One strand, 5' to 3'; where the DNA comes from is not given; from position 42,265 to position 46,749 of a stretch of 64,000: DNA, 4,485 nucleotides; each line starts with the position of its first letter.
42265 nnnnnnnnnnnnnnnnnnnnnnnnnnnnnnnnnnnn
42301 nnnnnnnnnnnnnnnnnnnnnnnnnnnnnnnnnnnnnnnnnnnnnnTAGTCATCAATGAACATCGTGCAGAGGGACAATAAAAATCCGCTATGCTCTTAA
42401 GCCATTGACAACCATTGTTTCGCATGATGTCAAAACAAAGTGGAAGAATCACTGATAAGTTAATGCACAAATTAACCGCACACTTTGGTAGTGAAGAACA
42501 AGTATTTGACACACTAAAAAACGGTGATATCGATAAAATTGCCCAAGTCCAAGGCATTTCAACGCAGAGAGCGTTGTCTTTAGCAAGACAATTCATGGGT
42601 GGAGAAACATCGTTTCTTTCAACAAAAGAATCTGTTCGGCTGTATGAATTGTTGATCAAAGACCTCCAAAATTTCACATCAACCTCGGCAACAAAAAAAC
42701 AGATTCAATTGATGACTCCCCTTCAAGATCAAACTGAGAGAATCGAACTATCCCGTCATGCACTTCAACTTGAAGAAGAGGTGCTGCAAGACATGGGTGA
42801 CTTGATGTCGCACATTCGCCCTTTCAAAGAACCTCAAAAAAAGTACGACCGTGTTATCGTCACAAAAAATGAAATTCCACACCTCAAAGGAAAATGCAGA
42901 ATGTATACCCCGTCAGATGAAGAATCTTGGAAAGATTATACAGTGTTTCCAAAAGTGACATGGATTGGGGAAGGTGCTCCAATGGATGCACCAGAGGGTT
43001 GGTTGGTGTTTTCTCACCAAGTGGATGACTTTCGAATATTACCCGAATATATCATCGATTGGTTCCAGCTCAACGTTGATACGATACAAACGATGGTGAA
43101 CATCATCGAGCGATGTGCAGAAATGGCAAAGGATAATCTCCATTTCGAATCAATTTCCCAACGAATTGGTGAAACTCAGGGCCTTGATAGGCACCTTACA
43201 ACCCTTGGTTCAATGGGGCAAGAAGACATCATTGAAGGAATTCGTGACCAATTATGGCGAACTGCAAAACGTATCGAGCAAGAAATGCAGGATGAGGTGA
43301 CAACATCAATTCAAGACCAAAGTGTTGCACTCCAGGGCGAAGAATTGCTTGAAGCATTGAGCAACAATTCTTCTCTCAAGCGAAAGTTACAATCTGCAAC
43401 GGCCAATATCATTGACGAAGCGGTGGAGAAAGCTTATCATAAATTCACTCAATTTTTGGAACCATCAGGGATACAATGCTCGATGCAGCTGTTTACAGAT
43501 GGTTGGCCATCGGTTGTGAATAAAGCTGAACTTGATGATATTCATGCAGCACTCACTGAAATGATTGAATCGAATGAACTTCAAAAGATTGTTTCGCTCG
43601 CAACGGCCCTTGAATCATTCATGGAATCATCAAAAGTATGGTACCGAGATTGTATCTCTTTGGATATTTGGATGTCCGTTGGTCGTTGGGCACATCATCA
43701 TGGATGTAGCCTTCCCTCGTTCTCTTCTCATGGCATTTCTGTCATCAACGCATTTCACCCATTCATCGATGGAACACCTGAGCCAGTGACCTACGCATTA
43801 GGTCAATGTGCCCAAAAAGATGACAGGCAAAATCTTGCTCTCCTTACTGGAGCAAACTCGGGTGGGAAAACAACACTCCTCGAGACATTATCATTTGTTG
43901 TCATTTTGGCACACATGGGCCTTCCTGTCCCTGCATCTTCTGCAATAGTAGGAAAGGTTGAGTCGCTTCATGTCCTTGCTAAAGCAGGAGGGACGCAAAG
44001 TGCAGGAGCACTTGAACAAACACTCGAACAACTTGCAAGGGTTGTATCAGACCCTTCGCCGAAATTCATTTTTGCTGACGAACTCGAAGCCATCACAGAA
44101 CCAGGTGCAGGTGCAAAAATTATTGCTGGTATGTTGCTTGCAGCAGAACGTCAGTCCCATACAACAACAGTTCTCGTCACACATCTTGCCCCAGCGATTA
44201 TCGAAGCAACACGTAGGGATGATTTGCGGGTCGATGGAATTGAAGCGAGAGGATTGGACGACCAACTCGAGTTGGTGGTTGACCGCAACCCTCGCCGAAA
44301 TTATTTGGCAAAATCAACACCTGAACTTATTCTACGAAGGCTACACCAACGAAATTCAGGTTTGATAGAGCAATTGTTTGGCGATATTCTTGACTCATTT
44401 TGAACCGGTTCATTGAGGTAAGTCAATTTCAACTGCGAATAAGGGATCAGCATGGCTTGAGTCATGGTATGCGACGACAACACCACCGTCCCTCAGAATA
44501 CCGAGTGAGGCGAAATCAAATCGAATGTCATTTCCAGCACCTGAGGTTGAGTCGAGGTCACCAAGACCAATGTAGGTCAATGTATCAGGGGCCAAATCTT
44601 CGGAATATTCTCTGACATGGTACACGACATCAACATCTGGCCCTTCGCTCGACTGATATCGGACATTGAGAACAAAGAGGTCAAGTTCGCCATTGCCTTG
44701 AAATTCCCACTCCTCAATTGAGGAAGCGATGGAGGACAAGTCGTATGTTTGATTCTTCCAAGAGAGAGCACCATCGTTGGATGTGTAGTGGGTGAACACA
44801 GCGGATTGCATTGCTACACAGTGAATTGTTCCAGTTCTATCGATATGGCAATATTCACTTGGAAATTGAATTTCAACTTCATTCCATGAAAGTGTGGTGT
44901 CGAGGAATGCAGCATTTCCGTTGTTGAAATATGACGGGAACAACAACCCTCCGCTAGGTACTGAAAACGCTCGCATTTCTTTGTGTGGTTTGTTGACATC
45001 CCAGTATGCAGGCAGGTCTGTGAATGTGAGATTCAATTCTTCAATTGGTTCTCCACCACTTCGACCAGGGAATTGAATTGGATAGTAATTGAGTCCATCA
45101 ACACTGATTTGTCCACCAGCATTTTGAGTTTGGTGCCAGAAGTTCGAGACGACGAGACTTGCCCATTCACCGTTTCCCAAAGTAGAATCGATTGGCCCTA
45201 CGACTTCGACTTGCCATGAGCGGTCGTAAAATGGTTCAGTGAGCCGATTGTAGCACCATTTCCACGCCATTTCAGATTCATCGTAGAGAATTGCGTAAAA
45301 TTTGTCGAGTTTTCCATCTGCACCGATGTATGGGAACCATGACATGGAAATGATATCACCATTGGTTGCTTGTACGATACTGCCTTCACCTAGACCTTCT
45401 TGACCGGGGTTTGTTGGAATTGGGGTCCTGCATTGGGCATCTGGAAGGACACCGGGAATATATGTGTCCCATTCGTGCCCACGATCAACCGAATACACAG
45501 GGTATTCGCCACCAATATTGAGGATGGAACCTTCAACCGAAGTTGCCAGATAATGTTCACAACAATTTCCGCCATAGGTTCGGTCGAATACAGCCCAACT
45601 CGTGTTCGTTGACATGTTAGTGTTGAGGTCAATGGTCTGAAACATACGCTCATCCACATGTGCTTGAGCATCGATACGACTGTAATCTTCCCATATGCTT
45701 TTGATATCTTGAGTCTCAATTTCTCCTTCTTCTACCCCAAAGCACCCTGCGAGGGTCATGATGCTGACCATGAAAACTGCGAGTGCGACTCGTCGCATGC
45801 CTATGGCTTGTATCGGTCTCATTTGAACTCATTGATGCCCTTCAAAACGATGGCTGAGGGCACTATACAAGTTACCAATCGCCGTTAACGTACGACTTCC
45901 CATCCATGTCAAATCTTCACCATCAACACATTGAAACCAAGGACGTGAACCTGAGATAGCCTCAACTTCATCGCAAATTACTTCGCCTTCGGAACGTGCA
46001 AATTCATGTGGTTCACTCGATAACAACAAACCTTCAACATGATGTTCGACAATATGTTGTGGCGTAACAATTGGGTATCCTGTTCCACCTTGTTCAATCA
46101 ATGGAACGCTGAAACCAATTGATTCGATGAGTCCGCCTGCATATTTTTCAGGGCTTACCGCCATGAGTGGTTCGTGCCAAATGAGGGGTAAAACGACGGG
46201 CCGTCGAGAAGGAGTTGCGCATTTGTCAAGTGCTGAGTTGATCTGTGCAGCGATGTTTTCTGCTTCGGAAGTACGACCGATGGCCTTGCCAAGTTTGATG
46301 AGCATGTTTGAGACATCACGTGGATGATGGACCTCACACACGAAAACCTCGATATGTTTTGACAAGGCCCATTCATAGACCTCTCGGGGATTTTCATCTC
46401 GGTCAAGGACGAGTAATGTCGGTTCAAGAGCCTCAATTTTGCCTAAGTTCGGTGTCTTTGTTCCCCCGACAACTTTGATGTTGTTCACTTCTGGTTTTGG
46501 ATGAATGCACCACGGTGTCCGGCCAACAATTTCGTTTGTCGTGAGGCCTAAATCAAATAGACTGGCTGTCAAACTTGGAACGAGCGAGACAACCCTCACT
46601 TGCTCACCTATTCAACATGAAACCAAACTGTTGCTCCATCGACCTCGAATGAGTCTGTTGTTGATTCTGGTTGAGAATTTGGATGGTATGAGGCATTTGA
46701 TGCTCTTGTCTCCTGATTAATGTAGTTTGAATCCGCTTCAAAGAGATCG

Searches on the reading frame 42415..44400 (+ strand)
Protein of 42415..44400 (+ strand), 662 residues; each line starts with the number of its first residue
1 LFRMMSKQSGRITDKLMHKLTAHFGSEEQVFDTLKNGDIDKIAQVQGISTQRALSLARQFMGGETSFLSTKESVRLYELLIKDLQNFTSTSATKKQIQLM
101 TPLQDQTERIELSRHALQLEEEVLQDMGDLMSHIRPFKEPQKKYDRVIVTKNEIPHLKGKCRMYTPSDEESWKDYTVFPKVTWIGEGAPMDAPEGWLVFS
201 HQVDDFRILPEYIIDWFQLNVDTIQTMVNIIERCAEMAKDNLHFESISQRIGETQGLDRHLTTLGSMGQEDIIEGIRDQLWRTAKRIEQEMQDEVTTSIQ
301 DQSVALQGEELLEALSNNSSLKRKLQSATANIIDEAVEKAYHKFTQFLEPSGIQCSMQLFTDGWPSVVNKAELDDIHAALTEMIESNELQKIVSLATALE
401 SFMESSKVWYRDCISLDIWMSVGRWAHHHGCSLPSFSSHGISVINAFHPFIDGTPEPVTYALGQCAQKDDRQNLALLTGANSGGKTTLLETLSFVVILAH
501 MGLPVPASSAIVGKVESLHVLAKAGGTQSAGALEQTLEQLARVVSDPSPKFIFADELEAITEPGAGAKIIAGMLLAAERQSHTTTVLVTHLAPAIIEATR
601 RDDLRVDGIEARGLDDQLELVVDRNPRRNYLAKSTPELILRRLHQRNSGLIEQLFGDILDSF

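Call 50: search_protein_families(library=pfam, proteins=[window:42415-44400:+], max_evalue=0.00001)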
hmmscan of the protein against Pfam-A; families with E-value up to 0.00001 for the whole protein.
window:42415-44400:+ (662 aa): 1 family
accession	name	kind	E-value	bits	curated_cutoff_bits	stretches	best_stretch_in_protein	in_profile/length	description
PF00488.27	MutS_V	-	2.4e-08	34.6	30.2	1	476-593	2-122/188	MutS domain V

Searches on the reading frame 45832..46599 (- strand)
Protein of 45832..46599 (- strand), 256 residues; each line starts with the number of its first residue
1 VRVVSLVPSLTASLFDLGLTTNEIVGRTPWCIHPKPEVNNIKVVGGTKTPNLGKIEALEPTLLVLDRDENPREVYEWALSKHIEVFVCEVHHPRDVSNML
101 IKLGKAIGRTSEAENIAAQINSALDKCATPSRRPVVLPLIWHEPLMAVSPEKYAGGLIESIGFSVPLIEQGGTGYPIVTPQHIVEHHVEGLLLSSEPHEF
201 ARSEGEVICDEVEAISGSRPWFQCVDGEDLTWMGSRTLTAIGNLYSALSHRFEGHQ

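Call 50: search_protein_families(library=pfam, proteins=[window:45832-46599:-], max_evalue=0.00001)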
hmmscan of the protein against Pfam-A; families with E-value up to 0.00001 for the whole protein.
window:45832-46599:- (256 aa): 1 family
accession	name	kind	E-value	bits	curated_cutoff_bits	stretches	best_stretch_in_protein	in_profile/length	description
PF01497.23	Peripla_BP_2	-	1e-12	48.4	27.5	1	3-187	1-191/235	Periplasmic binding protein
